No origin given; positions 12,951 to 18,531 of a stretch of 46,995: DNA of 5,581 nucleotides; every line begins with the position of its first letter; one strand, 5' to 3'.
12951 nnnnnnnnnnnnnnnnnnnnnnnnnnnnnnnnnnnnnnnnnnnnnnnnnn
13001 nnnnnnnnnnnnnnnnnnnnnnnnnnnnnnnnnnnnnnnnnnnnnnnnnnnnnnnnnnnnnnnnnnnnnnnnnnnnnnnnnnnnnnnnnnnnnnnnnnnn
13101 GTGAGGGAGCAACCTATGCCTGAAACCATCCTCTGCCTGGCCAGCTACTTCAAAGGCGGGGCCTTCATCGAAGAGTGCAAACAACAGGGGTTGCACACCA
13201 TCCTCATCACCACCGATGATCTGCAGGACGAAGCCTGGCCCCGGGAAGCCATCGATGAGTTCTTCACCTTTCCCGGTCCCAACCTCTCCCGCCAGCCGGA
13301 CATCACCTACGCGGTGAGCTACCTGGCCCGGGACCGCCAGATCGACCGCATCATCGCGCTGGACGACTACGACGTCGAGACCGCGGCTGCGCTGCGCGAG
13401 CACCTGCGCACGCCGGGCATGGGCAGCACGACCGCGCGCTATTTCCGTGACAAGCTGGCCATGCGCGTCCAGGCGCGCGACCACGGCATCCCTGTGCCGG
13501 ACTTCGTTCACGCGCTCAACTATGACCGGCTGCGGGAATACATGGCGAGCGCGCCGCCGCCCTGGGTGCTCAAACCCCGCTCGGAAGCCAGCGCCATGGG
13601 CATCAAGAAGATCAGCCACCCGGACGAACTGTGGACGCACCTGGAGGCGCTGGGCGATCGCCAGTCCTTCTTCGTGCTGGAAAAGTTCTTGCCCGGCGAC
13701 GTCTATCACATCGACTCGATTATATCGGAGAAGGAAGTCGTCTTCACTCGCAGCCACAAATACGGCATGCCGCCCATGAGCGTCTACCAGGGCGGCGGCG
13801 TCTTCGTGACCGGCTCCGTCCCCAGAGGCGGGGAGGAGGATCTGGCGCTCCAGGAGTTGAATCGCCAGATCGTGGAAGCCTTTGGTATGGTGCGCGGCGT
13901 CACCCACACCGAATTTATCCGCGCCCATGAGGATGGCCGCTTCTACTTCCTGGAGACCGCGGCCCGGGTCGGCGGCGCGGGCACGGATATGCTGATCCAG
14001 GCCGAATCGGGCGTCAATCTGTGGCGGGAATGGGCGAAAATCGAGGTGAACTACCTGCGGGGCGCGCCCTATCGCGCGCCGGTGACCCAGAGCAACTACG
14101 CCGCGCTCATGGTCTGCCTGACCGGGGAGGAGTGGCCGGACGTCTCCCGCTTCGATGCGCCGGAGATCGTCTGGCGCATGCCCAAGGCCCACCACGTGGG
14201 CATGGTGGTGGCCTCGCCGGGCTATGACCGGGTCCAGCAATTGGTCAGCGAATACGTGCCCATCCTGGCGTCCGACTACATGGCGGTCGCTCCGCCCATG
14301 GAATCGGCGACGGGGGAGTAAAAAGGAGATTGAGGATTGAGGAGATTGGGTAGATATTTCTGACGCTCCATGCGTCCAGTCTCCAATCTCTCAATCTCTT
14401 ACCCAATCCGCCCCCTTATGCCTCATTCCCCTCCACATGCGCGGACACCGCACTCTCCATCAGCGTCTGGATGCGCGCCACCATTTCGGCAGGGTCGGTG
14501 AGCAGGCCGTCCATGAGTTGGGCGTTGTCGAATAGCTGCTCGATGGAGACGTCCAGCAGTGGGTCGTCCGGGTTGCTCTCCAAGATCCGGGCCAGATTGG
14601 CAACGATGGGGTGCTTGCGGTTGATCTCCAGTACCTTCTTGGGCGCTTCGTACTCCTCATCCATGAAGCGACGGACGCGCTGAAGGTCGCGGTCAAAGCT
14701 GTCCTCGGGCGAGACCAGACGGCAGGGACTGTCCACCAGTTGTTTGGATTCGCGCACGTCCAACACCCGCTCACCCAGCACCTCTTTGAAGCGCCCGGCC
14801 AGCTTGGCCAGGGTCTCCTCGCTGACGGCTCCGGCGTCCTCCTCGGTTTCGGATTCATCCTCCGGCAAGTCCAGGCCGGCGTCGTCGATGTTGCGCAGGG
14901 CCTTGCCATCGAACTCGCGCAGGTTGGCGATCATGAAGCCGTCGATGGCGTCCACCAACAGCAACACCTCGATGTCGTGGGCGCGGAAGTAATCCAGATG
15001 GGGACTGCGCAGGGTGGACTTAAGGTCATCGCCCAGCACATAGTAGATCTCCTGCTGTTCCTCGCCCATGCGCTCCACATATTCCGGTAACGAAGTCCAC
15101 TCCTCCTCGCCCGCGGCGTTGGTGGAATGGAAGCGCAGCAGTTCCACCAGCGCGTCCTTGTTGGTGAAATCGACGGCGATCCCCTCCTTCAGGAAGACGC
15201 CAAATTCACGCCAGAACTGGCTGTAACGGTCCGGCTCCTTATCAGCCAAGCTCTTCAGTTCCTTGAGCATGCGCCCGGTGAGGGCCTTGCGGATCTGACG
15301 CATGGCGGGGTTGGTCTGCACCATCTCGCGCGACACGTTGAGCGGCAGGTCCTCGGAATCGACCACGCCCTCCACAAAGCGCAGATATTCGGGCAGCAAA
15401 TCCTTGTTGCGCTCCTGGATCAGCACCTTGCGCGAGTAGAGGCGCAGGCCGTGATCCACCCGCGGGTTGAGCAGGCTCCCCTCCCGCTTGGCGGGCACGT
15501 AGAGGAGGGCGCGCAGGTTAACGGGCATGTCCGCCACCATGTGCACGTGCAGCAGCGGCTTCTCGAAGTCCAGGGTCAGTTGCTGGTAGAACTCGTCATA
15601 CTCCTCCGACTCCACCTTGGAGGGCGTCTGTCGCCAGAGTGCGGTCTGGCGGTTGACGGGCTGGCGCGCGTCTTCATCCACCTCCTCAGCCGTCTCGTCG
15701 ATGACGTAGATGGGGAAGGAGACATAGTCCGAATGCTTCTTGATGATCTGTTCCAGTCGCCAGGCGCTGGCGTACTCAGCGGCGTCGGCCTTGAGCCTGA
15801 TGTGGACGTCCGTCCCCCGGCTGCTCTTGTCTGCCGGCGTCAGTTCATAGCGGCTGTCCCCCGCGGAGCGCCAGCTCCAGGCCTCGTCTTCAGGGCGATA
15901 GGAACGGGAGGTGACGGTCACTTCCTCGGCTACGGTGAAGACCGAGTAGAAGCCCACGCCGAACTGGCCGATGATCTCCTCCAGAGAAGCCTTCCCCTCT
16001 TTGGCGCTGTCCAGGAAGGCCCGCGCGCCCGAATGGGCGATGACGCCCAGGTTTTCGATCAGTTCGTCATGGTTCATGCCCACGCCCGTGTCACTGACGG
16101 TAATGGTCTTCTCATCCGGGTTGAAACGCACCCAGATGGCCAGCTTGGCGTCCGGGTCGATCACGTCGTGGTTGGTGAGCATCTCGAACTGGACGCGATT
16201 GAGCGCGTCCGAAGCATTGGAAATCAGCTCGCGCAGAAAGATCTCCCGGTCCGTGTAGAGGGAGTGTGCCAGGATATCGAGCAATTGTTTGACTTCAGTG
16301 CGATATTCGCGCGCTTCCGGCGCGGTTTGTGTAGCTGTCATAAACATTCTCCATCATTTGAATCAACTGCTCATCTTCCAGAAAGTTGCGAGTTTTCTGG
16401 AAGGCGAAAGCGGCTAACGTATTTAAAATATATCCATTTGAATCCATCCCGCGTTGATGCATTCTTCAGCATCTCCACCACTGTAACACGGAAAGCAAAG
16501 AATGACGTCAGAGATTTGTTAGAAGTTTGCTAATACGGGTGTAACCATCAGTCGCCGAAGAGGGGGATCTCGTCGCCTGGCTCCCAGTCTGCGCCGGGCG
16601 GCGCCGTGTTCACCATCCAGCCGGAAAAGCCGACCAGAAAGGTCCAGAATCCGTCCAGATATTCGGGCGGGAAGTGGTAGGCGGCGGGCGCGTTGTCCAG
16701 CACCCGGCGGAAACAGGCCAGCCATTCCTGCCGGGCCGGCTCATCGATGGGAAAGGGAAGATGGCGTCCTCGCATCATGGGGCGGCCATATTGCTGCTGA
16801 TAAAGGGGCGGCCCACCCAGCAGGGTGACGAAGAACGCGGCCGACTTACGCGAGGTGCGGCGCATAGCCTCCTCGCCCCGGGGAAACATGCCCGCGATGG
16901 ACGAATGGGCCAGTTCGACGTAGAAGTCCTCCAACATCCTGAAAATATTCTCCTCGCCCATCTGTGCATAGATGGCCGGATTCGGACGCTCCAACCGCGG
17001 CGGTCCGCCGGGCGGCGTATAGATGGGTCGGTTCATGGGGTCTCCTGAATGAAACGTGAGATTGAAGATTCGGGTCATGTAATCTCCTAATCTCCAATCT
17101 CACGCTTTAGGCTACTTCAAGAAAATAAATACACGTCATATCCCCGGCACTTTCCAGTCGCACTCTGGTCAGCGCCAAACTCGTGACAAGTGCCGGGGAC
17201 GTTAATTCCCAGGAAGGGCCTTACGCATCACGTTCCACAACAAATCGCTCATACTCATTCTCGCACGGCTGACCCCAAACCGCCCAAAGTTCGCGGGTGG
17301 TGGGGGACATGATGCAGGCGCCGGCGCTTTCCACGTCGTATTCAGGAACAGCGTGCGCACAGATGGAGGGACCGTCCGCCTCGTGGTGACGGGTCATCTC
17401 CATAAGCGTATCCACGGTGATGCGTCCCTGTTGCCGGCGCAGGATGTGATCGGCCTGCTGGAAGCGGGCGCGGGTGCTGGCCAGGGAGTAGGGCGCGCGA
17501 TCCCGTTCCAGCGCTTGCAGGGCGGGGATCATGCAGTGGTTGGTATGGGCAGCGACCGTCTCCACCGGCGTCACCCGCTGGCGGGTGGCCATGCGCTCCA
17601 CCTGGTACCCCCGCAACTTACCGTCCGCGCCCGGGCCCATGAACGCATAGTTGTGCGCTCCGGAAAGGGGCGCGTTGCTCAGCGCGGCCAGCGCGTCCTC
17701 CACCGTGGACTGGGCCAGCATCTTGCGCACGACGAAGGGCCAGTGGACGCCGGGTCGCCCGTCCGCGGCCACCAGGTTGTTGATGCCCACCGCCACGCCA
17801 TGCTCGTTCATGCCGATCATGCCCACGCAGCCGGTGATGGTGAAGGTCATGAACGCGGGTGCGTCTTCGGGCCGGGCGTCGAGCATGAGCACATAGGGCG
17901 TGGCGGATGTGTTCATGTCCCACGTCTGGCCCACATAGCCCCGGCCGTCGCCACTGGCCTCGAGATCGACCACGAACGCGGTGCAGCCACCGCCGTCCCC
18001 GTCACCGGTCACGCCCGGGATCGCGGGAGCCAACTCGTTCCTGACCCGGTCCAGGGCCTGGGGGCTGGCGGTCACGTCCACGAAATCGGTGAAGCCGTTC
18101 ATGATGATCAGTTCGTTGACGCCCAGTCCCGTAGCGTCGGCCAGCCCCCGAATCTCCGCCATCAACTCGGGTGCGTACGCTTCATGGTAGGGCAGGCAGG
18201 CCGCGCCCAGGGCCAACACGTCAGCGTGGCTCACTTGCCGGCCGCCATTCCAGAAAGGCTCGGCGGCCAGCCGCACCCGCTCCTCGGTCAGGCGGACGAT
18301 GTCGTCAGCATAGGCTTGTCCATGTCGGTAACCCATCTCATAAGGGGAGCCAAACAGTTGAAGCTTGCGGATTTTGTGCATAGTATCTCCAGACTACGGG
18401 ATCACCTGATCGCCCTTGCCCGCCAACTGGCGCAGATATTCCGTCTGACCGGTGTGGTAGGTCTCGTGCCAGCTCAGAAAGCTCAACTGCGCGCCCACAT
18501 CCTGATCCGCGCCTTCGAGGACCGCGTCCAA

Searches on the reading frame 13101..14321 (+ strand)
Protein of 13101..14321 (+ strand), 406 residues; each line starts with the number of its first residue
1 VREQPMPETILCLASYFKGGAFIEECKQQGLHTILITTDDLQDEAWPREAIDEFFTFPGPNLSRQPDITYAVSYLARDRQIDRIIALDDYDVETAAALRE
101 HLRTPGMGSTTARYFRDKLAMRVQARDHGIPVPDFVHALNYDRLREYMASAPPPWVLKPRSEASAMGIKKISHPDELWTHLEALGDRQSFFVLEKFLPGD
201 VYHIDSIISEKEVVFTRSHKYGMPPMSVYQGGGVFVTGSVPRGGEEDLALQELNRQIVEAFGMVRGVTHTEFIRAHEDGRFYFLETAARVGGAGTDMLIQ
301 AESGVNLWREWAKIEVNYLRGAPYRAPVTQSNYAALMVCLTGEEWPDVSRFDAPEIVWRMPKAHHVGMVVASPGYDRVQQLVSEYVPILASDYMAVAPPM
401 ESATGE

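Call 32: search_protein_families(library=pfam, proteins=[window:13101-14321:+], max_evalue=0.001)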
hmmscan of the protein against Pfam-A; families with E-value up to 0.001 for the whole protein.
window:13101-14321:+ (406 aa): 3 families
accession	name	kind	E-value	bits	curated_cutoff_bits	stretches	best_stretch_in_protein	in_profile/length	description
PF02222.28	ATP-grasp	-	8.8e-07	29.2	27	1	125-295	3-168/179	ATP-grasp domain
PF13535.11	ATP-grasp_4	-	2.9e-06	27.4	27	1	154-294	4-157/160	ATP-grasp domain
PF18130.6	ATPgrasp_N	-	0.00093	20.2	27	0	24-106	2-81/81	ATP-grasp N-terminal domain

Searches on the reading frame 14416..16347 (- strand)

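Call 32: search_protein_families(library=pfam, proteins=[window:14416-16347:-], max_evalue=0.001)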
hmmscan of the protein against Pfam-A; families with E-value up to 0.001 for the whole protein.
window:14416-16347:- (643 aa): 4 families
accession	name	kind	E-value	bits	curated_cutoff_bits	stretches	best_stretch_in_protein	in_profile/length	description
PF00183.23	HSP90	-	2.8e-117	393.3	24.4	2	229-636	80-492/518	Hsp90 protein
PF13589.12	HATPase_c_3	-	2.8e-09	37.6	25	1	38-149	7-94/137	Histidine kinase-, DNA gyrase B-, and HSP90-like ATPase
PF02518.31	HATPase_c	-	1.2e-05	26.1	26.4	1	46-187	3-109/111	Histidine kinase-, DNA gyrase B-, and HSP90-like ATPase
PF25794.1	SACS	-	0.00034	21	32.8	0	115-141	88-114/247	Sacsin domain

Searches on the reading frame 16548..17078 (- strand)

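Call 32: search_protein_families(library=pfam, proteins=[window:16548-17078:-], max_evalue=0.001)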
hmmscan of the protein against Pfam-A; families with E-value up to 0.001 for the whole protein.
window:16548-17078:- (176 aa): 1 family
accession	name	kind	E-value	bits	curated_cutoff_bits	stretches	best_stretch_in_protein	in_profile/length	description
PF01152.27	Bac_globin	-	8.5e-19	68.4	21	1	36-130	2-98/121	Bacterial-like globin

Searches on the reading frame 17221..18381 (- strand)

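Call 32: search_protein_families(library=pfam, proteins=[window:17221-18381:-], max_evalue=0.001)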
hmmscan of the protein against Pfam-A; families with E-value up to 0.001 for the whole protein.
window:17221-18381:- (386 aa): 1 family
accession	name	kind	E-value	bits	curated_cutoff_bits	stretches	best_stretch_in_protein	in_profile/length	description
PF03417.21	AAT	-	1.2e-18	68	23.2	1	145-334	5-185/225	Acyl-coenzyme A:6-aminopenicillanic acid acyl-transferase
